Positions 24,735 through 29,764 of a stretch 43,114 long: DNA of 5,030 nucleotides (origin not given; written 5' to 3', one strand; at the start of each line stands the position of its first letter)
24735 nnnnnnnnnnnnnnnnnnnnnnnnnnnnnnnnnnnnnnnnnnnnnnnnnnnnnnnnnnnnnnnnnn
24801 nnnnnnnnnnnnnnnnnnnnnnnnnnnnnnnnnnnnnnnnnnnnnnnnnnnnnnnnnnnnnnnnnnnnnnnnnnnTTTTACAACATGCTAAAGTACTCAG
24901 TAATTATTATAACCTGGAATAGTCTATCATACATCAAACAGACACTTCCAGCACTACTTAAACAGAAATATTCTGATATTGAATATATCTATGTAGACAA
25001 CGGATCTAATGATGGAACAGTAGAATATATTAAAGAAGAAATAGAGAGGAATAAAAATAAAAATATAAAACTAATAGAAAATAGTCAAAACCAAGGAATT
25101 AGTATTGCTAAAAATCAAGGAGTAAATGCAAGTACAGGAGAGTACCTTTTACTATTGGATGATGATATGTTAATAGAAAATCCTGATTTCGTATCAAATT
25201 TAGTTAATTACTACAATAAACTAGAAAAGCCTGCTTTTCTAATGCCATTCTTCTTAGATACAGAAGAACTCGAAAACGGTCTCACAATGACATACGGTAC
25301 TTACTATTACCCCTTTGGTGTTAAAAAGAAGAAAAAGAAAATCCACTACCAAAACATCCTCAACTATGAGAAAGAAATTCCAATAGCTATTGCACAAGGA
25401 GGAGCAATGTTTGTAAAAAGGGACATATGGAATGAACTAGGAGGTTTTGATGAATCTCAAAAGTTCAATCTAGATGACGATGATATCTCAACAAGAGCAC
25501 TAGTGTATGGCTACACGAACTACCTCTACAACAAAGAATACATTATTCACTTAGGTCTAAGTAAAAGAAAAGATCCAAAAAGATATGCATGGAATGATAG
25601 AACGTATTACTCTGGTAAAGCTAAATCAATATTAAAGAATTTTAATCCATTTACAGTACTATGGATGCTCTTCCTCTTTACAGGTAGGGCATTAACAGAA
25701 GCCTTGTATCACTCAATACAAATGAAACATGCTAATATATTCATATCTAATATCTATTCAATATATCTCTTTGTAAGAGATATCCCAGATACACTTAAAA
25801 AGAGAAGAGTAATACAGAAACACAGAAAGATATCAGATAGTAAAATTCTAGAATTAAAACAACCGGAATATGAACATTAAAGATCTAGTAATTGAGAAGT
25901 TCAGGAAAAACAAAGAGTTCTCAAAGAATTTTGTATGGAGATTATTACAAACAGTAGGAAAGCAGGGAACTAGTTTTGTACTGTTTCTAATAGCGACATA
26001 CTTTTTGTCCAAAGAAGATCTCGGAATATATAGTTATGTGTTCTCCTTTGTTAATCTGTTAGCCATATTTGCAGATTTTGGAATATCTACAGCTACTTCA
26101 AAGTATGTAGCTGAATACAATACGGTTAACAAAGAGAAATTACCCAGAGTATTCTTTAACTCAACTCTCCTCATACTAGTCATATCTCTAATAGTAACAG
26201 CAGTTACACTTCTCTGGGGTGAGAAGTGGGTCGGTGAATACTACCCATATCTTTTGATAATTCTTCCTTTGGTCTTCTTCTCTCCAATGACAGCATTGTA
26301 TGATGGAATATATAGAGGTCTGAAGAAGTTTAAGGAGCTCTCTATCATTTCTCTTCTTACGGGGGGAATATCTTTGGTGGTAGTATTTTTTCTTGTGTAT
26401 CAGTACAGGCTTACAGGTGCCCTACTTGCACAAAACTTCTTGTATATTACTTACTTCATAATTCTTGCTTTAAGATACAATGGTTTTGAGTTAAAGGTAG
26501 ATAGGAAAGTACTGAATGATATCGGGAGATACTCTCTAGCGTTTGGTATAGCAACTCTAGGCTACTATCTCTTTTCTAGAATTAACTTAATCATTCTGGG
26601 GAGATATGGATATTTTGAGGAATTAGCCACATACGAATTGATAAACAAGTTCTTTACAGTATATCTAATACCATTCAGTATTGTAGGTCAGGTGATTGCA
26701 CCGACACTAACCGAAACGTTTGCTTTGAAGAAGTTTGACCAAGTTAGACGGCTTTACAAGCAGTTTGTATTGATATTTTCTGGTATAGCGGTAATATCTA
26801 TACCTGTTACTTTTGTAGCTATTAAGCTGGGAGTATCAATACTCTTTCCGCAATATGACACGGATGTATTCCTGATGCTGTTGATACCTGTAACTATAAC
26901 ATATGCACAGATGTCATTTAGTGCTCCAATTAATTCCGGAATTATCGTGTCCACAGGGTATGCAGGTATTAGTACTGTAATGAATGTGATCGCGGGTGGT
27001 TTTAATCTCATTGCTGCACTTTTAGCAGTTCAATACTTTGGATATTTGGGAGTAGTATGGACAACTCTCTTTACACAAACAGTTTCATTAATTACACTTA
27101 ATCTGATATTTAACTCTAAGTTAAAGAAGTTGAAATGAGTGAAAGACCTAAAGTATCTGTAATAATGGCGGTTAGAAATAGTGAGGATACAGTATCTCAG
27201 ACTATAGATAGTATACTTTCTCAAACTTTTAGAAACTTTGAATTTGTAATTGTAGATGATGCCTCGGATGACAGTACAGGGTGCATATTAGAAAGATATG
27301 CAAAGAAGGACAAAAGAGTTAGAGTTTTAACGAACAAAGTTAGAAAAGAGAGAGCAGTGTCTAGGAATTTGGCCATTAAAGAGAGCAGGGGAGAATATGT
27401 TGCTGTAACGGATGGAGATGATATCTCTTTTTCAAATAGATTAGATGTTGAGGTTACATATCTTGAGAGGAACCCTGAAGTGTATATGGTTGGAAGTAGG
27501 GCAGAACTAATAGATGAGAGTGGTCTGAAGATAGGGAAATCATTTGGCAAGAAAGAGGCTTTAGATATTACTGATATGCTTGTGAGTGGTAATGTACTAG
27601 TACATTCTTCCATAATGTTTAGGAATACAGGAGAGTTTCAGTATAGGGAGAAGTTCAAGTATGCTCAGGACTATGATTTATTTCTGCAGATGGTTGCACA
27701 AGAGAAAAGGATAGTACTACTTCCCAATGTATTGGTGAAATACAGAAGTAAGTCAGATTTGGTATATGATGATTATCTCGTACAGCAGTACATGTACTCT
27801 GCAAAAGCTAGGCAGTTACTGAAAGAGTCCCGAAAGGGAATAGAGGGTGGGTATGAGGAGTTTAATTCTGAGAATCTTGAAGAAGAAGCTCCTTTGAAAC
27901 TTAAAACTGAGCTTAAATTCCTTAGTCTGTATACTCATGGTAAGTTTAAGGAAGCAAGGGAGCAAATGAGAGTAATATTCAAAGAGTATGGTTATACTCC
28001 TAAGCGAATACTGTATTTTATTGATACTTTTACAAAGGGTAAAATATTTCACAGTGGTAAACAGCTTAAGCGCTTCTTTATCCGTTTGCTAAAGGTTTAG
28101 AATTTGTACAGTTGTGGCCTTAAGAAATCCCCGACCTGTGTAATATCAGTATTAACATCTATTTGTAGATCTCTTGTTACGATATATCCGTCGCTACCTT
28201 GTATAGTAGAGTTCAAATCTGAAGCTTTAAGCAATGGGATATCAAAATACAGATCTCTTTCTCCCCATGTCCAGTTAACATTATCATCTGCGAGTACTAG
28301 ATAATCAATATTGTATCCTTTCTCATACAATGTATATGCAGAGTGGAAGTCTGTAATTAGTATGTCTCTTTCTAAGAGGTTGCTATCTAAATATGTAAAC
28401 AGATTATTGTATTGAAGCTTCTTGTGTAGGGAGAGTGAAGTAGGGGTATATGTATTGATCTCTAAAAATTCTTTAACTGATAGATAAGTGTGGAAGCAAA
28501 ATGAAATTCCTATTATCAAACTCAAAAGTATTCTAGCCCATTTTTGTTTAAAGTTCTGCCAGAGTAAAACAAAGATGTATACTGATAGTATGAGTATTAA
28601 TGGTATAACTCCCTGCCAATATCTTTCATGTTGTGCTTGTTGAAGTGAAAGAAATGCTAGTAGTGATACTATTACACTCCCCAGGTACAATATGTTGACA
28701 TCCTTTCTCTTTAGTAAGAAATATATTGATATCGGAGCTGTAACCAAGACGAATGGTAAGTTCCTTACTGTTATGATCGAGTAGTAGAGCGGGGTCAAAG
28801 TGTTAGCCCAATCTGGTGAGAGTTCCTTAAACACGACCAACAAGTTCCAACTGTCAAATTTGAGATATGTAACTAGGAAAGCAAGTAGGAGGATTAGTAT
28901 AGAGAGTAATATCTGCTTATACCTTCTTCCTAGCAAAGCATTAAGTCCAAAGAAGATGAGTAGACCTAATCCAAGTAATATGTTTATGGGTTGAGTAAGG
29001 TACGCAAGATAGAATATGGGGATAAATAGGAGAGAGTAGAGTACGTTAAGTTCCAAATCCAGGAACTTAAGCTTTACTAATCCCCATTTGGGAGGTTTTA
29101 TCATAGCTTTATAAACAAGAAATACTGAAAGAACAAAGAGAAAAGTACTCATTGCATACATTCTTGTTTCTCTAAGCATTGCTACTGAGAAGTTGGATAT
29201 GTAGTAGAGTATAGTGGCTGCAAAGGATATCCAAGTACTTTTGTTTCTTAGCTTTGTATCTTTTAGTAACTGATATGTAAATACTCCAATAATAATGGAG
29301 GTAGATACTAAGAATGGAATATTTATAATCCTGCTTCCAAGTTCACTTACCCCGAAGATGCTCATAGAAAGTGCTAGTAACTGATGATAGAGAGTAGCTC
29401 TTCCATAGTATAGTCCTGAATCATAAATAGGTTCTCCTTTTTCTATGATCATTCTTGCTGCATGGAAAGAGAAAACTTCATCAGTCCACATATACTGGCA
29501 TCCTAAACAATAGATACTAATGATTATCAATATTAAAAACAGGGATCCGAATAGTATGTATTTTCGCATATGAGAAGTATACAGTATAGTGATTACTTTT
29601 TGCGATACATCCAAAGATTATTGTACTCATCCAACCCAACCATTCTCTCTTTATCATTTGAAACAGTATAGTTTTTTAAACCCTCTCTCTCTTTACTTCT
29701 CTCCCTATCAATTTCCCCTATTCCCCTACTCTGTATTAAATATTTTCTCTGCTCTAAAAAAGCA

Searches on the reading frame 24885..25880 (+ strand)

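Call 22: search_protein_families(library=pfam, proteins=[window:24885-25880:+], max_evalue=0.001)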
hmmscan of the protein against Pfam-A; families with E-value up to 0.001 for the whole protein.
window:24885-25880:+ (331 aa): 4 families
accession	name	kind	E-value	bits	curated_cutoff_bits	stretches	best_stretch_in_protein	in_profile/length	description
PF00535.33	Glycos_transf_2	-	3.7e-29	102.2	23.3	1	5-150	1-132/168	Glycosyl transferase family 2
PF13641.12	Glyco_tranf_2_3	-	6.3e-15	56.3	27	1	4-206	3-194/230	Glycosyltransferase like family 2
PF10111.15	Glyco_tranf_2_2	-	4.1e-09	36.8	27.3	1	14-205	12-199/276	Glycosyltransferase like family 2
PF13712.12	Glyco_tranf_2_5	-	2.1e-05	24.8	27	1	51-210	20-175/210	Glycosyltransferase like family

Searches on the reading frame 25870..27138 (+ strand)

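Call 22: search_protein_families(library=pfam, proteins=[window:25870-27138:+], max_evalue=0.001)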
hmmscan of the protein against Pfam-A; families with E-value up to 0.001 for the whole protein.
window:25870-27138:+ (422 aa): 3 families
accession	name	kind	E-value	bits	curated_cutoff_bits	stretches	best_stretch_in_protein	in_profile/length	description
PF01943.22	Polysacc_synt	-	6.4e-24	85.3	28.2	1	19-283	3-273/274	Polysaccharide biosynthesis protein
PF13440.11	Polysacc_synt_3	-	2.8e-16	60.1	23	1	45-318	5-273/293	Polysaccharide biosynthesis protein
PF01554.23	MatE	-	2.4e-09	37.5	24.9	1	34-171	12-158/161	MatE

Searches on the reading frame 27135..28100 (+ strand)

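Call 22: search_protein_families(library=pfam, proteins=[window:27135-28100:+], max_evalue=0.001)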
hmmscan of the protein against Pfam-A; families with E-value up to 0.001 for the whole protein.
window:27135-28100:+ (321 aa): 4 families
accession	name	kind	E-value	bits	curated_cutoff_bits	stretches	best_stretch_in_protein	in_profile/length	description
PF00535.33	Glycos_transf_2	-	2.5e-28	99.5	23.3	1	8-133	1-126/168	Glycosyl transferase family 2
PF10111.15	Glyco_tranf_2_2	-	2.8e-10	40.6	27.3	1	8-206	1-220/276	Glycosyltransferase like family 2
PF13641.12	Glyco_tranf_2_3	-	6.6e-10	39.8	27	1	5-201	1-209/230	Glycosyltransferase like family 2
PF13704.12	Glyco_tranf_2_4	-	0.00063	20.6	27.5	0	14-98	1-84/98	Glycosyl transferase family 2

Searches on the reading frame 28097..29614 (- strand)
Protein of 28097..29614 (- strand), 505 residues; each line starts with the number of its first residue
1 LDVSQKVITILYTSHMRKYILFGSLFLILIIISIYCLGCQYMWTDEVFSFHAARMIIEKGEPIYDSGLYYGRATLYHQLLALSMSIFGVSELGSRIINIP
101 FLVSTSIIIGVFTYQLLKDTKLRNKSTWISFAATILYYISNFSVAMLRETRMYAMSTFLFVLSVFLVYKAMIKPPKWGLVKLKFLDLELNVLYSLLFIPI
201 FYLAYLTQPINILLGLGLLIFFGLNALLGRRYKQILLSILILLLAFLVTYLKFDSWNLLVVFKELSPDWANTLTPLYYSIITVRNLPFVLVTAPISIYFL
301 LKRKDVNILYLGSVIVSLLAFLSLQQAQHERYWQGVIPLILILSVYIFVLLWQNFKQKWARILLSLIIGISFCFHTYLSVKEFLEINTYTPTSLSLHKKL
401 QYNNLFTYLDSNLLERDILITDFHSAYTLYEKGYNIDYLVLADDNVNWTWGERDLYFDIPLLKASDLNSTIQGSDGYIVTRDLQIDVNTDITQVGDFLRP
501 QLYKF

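Call 22: search_protein_families(library=pfam, proteins=[window:28097-29614:-], max_evalue=0.001)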
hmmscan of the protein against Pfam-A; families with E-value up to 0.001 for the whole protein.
window:28097-29614:- (505 aa): 0 families

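Call 70: search_protein_families(library=ncbifam, proteins=[window:28097-29614:-], max_evalue=0.0001)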
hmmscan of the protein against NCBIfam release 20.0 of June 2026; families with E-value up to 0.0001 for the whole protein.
window:28097-29614:- (505 aa): 0 families

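Call 79: search_protein_families(library=pfam, proteins=[window:28097-29614:-], max_evalue=1)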
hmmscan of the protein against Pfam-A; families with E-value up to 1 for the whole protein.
window:28097-29614:- (505 aa): 2 families
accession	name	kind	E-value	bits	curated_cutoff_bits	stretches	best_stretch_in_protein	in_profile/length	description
PF08409.16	TMTC_DUF1736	-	0.043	14.2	27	1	248-292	27-71/75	Protein O-mannosyl-transferase TMTC, DUF1736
PF12629.12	Pox_polyA_pol_C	-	0.38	11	27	1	399-442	71-114/200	Poxvirus poly(A) polymerase C-terminal domain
